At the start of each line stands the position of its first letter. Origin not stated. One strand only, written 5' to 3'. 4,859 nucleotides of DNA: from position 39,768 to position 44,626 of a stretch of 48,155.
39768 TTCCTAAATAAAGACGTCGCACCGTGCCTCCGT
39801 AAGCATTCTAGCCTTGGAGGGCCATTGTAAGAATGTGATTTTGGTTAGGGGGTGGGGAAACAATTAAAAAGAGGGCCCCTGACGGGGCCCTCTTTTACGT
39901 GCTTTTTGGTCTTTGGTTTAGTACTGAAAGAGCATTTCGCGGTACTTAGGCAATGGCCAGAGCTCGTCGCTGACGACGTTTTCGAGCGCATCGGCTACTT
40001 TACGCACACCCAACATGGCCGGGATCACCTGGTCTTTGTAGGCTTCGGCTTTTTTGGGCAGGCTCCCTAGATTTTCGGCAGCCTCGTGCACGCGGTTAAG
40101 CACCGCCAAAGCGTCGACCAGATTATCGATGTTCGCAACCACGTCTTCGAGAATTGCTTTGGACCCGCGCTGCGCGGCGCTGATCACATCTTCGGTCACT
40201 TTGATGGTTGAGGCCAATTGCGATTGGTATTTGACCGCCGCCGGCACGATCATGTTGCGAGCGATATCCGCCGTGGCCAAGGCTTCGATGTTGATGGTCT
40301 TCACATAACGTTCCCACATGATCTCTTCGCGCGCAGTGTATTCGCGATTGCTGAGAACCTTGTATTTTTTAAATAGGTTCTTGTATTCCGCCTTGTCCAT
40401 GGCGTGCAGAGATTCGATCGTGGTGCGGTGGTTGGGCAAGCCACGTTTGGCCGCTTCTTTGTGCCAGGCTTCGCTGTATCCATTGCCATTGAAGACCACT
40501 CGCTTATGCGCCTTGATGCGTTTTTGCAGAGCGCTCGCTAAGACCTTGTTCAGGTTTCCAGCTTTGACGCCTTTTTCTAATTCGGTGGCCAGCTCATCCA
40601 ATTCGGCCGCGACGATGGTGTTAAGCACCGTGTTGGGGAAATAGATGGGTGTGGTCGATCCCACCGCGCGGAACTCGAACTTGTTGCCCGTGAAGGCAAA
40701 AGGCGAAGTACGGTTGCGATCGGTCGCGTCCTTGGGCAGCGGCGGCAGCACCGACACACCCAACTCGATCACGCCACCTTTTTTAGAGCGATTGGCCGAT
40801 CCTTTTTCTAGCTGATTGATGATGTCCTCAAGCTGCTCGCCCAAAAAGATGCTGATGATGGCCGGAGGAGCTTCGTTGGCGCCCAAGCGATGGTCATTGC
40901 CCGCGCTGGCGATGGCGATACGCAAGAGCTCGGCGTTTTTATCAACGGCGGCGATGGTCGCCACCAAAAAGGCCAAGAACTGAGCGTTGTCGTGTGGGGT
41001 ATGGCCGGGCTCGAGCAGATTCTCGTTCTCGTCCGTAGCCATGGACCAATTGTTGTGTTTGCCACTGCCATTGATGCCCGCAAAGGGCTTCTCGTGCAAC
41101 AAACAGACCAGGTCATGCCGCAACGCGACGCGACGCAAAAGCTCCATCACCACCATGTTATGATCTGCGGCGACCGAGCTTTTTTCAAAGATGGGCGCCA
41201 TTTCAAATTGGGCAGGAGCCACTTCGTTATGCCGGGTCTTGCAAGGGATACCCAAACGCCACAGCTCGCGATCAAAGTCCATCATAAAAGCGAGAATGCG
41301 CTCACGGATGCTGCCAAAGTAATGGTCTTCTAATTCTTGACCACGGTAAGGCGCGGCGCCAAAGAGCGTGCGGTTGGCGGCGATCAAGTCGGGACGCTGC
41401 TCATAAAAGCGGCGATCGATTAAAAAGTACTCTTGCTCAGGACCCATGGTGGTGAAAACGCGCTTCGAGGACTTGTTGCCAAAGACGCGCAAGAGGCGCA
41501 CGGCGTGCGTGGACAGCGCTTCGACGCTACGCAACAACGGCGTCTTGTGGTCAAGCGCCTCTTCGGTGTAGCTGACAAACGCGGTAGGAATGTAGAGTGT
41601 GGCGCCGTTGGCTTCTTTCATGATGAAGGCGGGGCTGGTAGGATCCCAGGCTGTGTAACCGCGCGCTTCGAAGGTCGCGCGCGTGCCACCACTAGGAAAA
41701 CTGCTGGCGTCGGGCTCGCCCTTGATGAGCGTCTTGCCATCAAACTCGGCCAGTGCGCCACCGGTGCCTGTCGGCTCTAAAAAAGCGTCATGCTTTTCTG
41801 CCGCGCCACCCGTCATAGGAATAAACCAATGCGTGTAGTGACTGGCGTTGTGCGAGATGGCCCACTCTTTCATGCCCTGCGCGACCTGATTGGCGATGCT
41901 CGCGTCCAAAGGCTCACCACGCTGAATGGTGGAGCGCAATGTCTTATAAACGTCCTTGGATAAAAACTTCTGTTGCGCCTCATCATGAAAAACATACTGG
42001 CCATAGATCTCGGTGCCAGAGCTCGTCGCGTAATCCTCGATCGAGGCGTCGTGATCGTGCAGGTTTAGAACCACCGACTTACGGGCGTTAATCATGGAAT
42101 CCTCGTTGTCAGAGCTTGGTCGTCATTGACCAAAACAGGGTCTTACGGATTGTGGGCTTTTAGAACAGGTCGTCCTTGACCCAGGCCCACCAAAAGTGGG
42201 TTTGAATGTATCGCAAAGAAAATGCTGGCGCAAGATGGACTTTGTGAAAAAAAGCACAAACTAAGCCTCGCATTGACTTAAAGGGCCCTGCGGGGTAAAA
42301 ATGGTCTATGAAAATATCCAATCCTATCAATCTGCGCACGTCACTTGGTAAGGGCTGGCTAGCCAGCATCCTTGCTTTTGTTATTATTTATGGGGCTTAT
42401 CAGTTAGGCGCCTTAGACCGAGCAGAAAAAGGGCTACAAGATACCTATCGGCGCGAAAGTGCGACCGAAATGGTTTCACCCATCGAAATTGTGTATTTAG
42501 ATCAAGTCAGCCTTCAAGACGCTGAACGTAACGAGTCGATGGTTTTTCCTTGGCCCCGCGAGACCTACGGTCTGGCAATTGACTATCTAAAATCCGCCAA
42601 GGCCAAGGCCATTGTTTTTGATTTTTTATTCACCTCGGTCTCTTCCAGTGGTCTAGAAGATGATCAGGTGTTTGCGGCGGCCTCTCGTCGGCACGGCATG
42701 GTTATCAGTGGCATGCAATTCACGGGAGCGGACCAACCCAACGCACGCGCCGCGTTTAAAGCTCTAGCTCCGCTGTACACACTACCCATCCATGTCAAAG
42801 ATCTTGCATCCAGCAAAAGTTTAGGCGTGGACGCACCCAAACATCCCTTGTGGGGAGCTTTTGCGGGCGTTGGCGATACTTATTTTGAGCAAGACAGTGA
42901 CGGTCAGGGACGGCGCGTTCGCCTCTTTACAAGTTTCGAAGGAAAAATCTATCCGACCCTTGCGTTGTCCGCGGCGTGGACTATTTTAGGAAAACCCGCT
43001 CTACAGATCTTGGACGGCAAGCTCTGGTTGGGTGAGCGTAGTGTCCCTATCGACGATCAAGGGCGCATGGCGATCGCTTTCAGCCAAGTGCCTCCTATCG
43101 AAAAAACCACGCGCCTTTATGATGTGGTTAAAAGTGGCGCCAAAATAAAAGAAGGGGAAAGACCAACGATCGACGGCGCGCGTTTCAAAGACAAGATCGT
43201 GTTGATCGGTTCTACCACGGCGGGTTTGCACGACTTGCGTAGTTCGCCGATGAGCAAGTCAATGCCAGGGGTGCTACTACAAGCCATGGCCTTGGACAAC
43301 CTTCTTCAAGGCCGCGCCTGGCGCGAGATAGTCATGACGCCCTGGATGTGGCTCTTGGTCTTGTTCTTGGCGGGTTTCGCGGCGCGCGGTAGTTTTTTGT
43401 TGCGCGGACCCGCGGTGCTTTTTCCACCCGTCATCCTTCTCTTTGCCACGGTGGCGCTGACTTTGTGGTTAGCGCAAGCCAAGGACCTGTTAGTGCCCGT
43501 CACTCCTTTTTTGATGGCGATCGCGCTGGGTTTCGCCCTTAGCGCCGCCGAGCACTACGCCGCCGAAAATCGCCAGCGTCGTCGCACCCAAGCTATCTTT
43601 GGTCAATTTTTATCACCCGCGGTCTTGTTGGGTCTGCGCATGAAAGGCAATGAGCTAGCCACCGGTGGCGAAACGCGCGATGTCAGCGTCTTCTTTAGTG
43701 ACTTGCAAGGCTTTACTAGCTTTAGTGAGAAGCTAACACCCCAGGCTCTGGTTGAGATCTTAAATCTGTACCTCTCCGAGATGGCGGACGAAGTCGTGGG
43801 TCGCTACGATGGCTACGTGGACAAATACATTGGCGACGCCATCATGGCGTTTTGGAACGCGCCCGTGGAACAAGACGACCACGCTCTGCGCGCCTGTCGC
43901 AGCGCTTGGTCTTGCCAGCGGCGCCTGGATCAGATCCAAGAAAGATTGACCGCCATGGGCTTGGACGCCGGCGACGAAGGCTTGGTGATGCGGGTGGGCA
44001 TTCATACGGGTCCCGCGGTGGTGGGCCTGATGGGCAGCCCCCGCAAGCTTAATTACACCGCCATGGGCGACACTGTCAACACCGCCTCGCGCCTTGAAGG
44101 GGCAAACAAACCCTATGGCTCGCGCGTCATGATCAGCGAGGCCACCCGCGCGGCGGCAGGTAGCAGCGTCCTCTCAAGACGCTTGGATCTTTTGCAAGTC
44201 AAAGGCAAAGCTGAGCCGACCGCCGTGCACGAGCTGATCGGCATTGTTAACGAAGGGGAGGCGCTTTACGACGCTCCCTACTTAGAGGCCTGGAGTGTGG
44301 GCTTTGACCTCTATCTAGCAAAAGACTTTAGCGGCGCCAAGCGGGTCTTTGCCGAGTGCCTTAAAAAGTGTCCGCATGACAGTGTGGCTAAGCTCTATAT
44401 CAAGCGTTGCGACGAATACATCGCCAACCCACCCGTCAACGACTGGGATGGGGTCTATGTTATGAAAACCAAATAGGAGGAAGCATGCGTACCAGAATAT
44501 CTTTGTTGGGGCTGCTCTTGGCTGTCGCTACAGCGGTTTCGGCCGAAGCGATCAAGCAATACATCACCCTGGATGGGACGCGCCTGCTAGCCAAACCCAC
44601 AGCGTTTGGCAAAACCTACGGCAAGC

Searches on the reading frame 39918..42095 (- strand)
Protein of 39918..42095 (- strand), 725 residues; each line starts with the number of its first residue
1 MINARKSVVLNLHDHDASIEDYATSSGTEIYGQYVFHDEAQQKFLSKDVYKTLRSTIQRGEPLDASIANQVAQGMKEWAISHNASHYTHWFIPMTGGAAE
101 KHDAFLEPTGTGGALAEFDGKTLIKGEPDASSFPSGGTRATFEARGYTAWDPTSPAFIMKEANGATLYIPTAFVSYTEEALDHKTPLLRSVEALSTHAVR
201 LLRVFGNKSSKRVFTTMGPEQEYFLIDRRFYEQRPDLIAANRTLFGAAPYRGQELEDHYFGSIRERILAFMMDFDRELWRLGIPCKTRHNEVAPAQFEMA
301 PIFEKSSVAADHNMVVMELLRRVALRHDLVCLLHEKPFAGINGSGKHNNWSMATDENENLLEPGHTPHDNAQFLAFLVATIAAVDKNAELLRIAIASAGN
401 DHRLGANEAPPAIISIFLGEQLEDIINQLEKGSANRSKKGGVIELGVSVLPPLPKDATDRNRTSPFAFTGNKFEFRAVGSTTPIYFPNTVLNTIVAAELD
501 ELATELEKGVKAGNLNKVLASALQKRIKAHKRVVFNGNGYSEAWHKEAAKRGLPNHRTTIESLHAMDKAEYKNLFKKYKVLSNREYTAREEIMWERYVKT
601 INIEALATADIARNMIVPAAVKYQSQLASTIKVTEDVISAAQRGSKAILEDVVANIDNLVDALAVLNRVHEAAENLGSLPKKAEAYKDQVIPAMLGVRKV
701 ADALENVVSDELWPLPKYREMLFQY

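Call 50: search_protein_families(library=pfam, proteins=[window:39918-42095:-], max_evalue=0.001)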
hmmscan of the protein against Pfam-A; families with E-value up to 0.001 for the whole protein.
window:39918-42095:- (725 aa): 3 families
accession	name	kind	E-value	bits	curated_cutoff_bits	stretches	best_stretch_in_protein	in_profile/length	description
PF12437.13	GSIII_N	-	4.4e-72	241.4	25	1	29-190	3-160/160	Glutamine synthetase type III N terminal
PF18318.6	Gln-synt_C-ter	-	1.8e-40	137.8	22.7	1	521-633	4-116/118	Glutamine synthetase C-terminal domain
PF00120.29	Gln-synt_C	-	8.3e-18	65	24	1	211-374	18-177/344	Glutamine synthetase, catalytic domain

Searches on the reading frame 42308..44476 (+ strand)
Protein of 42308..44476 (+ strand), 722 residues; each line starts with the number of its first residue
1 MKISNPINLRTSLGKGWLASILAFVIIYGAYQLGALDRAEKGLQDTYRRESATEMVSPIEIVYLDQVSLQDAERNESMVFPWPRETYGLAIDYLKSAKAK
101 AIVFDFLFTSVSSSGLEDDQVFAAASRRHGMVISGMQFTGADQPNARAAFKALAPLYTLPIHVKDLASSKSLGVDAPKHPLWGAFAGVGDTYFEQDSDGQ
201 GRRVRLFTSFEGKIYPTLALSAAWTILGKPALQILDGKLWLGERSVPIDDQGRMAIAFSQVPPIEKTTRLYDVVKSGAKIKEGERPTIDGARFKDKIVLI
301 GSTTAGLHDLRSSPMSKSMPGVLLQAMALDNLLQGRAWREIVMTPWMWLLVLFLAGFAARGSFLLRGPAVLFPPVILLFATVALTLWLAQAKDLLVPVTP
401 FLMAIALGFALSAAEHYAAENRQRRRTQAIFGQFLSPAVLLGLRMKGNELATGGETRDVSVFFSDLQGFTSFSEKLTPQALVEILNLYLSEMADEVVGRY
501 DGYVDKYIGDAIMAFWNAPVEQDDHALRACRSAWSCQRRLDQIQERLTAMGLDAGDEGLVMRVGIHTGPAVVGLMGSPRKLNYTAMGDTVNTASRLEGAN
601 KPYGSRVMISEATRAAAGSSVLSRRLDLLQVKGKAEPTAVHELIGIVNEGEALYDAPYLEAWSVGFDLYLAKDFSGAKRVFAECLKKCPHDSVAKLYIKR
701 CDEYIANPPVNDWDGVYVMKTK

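Call 50: search_protein_families(library=pfam, proteins=[window:42308-44476:+], max_evalue=0.001)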
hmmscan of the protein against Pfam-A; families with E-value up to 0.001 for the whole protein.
window:42308-44476:+ (722 aa): 2 families
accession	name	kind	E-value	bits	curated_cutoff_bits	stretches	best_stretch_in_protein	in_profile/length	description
PF05226.16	CHASE2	-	3.7e-45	154.9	26.3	1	23-356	2-255/257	CHASE2 domain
PF00211.25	Guanylate_cyc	-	2.5e-25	89.6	21.9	1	456-637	6-176/183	Adenylate and Guanylate cyclase catalytic domain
